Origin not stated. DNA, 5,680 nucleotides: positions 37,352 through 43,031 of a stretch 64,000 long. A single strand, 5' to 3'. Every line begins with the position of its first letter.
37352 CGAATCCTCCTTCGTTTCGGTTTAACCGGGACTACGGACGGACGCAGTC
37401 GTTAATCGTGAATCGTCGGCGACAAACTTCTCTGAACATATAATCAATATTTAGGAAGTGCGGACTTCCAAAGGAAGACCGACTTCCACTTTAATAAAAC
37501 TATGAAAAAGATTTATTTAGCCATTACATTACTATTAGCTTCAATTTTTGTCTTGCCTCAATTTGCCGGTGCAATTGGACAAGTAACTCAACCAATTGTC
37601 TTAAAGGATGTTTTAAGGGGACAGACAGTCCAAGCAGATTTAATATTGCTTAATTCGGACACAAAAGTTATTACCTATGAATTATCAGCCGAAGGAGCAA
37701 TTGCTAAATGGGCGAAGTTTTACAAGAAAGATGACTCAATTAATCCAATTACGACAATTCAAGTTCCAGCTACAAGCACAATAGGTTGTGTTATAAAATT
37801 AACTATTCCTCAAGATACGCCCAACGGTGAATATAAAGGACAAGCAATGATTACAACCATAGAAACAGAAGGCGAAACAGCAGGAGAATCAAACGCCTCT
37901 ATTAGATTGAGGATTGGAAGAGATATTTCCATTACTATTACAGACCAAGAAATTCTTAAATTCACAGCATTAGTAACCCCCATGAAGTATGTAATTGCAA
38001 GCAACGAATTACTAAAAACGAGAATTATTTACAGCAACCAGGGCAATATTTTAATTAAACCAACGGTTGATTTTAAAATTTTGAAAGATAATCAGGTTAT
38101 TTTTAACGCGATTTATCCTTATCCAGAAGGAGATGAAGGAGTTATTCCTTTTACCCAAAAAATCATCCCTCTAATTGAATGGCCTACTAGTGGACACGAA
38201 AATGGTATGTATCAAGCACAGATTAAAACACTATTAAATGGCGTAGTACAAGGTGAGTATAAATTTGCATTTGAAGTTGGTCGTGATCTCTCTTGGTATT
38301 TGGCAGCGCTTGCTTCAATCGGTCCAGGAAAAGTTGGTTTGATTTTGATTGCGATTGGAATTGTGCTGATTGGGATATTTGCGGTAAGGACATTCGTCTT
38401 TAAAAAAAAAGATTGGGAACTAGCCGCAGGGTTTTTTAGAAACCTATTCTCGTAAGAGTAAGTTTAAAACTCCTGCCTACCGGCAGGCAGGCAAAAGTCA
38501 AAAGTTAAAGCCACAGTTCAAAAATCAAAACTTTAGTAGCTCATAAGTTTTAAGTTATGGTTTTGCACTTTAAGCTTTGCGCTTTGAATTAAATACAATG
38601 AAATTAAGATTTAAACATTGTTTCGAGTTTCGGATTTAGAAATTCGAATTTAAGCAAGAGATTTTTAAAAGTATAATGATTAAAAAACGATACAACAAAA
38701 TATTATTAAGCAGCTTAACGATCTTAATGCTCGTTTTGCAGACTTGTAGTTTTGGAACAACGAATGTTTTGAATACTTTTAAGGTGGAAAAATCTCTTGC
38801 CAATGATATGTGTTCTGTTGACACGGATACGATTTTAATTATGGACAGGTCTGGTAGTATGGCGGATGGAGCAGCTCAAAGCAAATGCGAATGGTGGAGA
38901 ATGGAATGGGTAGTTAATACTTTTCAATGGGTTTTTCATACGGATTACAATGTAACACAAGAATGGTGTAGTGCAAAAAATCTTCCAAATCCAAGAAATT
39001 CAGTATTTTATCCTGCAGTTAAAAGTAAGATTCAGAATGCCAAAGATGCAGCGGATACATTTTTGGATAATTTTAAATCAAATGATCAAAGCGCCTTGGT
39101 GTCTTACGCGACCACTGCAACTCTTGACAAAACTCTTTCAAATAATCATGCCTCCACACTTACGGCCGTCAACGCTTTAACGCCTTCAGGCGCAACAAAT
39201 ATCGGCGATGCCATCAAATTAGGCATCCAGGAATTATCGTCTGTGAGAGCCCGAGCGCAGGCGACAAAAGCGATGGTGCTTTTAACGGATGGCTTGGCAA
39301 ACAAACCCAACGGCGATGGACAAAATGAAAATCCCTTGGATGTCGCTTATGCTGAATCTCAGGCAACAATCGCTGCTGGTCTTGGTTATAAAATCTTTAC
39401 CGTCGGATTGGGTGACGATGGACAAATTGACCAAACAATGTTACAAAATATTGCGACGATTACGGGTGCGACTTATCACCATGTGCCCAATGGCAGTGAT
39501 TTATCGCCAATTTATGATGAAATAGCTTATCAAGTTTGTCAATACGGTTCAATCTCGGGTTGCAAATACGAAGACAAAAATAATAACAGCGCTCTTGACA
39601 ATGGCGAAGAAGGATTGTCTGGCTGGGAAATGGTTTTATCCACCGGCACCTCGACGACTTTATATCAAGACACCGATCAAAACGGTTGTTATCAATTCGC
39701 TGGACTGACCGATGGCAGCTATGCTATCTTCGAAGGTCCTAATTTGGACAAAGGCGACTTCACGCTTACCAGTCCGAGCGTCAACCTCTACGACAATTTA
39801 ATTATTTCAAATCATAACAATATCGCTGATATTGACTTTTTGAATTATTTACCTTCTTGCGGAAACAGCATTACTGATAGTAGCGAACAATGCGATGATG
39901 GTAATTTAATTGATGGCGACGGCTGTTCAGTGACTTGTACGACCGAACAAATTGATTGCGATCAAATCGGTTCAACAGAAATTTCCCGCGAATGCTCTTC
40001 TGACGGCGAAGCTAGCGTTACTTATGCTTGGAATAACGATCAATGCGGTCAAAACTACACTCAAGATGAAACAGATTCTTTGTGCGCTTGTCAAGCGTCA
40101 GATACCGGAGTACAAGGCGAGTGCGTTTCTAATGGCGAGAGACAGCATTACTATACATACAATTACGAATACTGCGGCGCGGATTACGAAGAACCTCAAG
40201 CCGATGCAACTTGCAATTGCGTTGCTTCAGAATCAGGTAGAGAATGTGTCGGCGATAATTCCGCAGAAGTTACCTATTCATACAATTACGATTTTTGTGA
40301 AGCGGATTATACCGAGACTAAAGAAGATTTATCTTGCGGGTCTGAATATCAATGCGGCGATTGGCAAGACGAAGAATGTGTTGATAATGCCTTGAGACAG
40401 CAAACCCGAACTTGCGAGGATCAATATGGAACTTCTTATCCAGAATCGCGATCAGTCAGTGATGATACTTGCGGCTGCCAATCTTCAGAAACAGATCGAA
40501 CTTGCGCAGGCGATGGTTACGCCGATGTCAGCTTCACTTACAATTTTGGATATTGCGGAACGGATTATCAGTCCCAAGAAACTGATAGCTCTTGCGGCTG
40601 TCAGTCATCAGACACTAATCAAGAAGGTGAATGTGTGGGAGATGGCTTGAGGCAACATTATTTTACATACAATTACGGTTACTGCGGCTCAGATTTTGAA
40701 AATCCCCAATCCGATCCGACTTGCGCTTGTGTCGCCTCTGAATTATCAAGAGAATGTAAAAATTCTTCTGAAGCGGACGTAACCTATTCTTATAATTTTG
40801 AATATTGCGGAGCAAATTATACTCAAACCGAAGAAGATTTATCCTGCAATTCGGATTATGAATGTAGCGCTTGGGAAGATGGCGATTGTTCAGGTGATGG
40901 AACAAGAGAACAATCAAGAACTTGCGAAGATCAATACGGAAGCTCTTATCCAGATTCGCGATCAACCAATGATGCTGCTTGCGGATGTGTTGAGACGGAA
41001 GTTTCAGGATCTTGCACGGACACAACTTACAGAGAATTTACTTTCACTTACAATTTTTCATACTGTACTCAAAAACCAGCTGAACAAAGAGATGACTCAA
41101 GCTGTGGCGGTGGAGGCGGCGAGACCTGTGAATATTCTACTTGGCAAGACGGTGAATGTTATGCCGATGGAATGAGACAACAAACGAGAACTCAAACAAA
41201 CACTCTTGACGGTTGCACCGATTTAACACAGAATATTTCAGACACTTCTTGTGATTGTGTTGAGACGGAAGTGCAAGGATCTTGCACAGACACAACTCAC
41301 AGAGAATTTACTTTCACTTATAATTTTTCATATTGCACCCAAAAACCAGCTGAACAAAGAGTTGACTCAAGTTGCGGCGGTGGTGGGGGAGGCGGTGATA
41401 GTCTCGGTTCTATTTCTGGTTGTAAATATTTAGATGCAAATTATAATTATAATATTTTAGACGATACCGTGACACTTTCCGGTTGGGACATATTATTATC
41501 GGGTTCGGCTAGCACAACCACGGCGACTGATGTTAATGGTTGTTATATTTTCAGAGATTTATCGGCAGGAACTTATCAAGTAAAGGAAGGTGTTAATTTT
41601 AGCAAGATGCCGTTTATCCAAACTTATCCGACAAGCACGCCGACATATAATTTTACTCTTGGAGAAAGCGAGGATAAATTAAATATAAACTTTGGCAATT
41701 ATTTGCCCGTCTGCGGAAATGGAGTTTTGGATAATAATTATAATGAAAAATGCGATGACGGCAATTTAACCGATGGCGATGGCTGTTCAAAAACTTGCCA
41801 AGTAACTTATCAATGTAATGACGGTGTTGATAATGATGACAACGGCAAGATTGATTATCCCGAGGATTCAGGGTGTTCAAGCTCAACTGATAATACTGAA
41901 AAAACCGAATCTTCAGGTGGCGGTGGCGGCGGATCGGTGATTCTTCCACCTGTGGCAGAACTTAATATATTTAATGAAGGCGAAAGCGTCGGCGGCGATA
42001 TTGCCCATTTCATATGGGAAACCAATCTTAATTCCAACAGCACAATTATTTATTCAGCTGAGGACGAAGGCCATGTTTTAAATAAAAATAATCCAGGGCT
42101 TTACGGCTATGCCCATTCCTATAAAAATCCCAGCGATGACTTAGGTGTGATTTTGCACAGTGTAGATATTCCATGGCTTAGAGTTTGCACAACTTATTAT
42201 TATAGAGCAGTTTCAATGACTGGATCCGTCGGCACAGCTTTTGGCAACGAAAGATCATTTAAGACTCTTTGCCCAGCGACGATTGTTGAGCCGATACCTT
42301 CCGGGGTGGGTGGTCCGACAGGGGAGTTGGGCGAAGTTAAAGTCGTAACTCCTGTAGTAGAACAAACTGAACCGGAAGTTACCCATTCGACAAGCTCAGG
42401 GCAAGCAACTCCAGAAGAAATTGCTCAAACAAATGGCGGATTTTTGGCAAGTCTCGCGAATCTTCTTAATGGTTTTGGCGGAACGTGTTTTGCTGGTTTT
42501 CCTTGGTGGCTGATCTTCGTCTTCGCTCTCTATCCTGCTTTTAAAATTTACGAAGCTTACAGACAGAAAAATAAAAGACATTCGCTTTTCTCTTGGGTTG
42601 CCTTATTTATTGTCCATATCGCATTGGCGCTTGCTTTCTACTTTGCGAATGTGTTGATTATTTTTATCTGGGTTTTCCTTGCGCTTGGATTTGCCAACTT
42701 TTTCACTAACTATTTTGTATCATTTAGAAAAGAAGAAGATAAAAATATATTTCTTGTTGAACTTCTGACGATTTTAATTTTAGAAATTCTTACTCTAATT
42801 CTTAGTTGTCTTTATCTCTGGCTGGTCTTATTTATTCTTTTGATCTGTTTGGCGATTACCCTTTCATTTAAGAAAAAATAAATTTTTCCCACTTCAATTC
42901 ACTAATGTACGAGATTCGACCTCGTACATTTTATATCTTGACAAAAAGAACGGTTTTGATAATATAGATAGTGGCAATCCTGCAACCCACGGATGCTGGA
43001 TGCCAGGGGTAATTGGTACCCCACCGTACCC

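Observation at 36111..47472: Cell-surface locus: TasA/SipW-type fiber system with Lamin-Tail-domain protein and a 1401-aa vWA/Cys-repeat adhesin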

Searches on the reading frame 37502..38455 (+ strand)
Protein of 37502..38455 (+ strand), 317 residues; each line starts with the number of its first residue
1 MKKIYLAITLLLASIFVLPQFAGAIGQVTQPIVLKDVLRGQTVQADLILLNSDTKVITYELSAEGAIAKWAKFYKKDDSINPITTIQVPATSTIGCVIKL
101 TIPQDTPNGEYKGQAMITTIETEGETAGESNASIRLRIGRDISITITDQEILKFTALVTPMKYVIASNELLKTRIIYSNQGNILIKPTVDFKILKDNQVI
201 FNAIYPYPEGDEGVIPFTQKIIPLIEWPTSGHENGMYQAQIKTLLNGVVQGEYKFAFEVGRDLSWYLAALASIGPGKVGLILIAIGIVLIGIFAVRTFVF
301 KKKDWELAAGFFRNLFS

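Call 3: search_protein_families(library=pfam, proteins=[window:37502-38455:+], max_evalue=0.1)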
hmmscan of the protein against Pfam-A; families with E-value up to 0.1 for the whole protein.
window:37502-38455:+ (317 aa): 4 families
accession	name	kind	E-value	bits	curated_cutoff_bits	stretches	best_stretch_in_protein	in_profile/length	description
PF22680.2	Glyco_hydro_123_N_2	-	0.0001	22.6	27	1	39-118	59-141/142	Glycoside hydrolase 123 N-terminal domain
PF06199.17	Phage_tail_2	-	0.02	15.4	23.8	1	107-137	95-125/132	Phage tail tube protein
PF11614.14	FixG_C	-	0.04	14.5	25.6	0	49-111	39-94/119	IG-like fold at C-terminal of FixG, putative oxidoreductase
PF06724.16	DUF1206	-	0.064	13.8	26.2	0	264-295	33-64/70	Domain of Unknown Function (DUF1206)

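Call 4: search_protein_families(library=ncbifam, proteins=[window:37502-38455:+], max_evalue=0.1)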
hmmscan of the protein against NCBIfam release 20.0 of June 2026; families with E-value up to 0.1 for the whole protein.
window:37502-38455:+ (317 aa): 0 families

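Call 49: find_homologous_proteins(query=window:37502-38455:+)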
Query window:37502-38455:+ (317 aa): 13 proteins with E <= 0.001 among 3551 candidates.
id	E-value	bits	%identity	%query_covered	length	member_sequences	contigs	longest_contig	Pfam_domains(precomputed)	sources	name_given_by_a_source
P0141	9.0e-203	690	100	100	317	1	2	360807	-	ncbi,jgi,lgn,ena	ncbi:MAG: hypothetical protein WC242_05335 [Candidatus Paceibacterota bacterium]|jgi:hypothetical pr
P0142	1.8e-150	519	72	100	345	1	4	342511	-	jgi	jgi:hypothetical protein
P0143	1.3e-130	453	63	100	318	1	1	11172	-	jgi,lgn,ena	-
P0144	4.1e-103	363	55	96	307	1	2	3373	-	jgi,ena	-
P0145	1.3e-89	319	46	100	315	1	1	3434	-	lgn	-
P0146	2.3e-89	318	48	100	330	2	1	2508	-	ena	-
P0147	3.6e-78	281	48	91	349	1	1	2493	-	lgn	-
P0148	9.1e-78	280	47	95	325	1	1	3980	-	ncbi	-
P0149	4.6e-74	268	45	97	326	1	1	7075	-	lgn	-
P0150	7.6e-69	251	44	96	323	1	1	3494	-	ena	-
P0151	1.4e-66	243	43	93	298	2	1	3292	-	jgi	-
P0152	1.7e-41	161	38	78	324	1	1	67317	-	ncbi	-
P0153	5.1e-37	146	34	89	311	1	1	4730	-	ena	-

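Call 52: find_encoding_contigs(protein=P0142, flank=10000, max_places=1)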
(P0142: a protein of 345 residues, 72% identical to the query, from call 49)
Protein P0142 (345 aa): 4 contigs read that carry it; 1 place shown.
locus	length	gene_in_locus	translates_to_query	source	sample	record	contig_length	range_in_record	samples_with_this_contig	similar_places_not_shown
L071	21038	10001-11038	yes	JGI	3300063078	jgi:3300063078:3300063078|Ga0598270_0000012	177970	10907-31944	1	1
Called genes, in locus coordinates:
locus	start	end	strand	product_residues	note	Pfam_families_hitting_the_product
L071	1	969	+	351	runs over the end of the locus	PF00871:Acetate_kinase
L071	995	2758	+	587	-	PF01558:POR, PF01855:POR_N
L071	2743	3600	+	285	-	PF02775:TPP_enzyme_C, PF12367:PFO_beta_C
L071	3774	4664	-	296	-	PF04545:Sigma70_r4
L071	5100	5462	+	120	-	-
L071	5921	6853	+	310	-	PF00140:Sigma70_r1_2, PF04542:Sigma70_r2, PF04545:Sigma70_r4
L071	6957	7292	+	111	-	-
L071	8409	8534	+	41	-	-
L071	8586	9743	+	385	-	-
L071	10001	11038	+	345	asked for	-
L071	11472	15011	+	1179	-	PF13519:VWA_2, PF00092:VWA, PF17210:SdrD_B, PF13948:DUF4215 (weak)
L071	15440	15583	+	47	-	-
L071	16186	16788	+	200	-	PF12389:Peptidase_M73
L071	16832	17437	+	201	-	PF12389:Peptidase_M73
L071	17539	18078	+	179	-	PF10502:Peptidase_S26 (weak)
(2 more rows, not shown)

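Call 57: predict_structure(alignment_id=A4)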
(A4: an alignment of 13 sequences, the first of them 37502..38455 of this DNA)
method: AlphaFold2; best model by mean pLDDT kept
length: 317 residues; sequences in the alignment: 13
mean_pLDDT: 79.4   pTM: 0.60
mean pLDDT of the five models: 79.4, 79.4, 79.3, 77.3, 76.4
residues with pLDDT >= 90: 141; 70-90: 90; 50-70: 51; < 50: 35
segments of 3 or more residues with pLDDT < 50: 17-28, 126-134, 308-317
pLDDT, mean of each block of 10 residues (from residue 1): 67 53 44 90 87 84 93 89 90 89 95 89 52 63 93 91 90 94 93 95 90 88 92 93 92 93 62 55 72 65 49 41
secondary structure, 60 per line:
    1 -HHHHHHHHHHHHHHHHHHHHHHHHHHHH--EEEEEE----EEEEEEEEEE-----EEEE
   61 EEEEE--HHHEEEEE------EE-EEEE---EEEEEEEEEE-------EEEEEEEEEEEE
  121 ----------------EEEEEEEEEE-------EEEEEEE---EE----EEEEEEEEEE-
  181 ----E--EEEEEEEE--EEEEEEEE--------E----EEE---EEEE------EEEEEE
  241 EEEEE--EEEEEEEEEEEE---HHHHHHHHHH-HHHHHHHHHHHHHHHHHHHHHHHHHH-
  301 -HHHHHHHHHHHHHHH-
elements in order: H2-29 E32-37 E42-51 E57-65 E71-75 E85-88 E92-101 E109-120 E137-146 E154-160 E170-179 E188-195 E198-205 E219-221 E225-228 E235-245 E248-259 H263-272 H274-299 H302-316

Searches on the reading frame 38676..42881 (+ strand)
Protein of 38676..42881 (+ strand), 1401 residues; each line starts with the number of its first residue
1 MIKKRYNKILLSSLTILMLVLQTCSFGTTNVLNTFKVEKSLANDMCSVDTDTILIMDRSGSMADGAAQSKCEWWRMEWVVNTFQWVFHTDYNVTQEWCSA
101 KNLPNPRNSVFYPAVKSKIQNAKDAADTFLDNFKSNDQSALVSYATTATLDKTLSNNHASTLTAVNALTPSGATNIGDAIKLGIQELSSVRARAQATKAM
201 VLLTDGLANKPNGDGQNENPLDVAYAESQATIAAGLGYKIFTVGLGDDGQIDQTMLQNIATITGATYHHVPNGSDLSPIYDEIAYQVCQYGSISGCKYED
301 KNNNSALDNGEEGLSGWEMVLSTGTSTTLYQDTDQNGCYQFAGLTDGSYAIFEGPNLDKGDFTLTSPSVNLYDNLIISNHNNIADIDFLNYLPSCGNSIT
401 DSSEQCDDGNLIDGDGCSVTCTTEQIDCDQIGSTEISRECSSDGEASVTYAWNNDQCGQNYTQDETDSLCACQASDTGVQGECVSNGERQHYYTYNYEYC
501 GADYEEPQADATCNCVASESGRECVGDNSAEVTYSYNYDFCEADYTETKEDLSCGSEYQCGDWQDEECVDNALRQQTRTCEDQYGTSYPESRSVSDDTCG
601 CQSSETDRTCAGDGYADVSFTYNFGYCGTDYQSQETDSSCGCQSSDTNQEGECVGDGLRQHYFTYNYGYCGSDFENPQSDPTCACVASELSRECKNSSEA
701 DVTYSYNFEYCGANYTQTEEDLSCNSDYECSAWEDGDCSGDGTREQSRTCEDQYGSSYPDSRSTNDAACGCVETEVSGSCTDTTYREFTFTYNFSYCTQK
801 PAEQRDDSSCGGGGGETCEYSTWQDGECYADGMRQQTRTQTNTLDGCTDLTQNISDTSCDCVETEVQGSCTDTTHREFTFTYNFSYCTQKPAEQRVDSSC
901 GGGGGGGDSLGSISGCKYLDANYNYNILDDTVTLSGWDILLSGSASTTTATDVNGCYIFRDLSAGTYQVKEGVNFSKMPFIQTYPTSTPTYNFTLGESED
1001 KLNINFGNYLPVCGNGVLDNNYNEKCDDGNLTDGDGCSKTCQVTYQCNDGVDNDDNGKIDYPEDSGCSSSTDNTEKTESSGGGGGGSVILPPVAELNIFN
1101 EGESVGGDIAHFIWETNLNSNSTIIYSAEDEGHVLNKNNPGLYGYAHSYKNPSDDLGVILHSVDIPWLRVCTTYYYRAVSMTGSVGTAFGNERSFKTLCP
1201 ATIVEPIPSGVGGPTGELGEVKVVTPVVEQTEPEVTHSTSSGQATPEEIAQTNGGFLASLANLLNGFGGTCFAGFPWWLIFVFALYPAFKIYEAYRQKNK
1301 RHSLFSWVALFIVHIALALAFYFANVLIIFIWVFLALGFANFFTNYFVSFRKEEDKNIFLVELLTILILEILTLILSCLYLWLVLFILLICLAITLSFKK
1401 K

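Call 3: search_protein_families(library=pfam, proteins=[window:38676-42881:+], max_evalue=0.1)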
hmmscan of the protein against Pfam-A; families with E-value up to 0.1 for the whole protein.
window:38676-42881:+ (1401 aa): 9 families
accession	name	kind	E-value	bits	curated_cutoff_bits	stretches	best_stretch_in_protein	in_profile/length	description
PF00092.34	VWA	-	3.4e-14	53.9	23.8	1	117-278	15-170/174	von Willebrand factor type A domain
PF17210.9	SdrD_B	-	4.5e-14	53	29.7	2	297-351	7-62/112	SdrD B-like domain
PF13519.12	VWA_2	-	5.9e-14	53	27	1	116-206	18-106/107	von Willebrand factor type A domain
PF13948.11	DUF4215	-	1.5e-09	38.5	27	2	1001-1042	9-47/47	Domain of unknown function (DUF4215)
PF13620.12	CarboxypepD_reg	-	1.9e-06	28.6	32.3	1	938-970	18-53/82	Carboxypeptidase regulatory-like domain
PF17802.7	SpaA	-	5.2e-05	23.8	23.1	0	945-972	32-59/91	Prealbumin-like fold domain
PF13768.12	VWA_3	-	0.00061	20.3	27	1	122-268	20-154/155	von Willebrand factor type A domain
PF13715.12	CarbopepD_reg_2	-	0.002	18.6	32.2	0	934-970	14-49/88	CarboxypepD_reg-like domain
PF16656.11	Pur_ac_phosph_N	-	0.014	16.4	30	1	1113-1197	18-93/93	Purple acid Phosphatase, N-terminal domain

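Call 4: search_protein_families(library=ncbifam, proteins=[window:38676-42881:+], max_evalue=0.1)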
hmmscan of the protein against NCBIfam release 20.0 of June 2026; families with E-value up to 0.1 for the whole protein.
window:38676-42881:+ (1401 aa): 3 families
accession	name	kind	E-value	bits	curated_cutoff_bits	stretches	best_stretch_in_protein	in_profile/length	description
TIGR02232.1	myxo_disulf_rpt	repeat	9.2e-17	60.6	20.8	2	393-425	2-34/38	cysteine-rich acidic repeat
NF010238.0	PRK13685.1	subfamily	3.2e-09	36.3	432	1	117-287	117-298/335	hypothetical protein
TIGR02031.1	BchD-ChlD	equivalog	0.038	12.7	499.55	1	115-275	437-604/608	magnesium chelatase ATPase subunit D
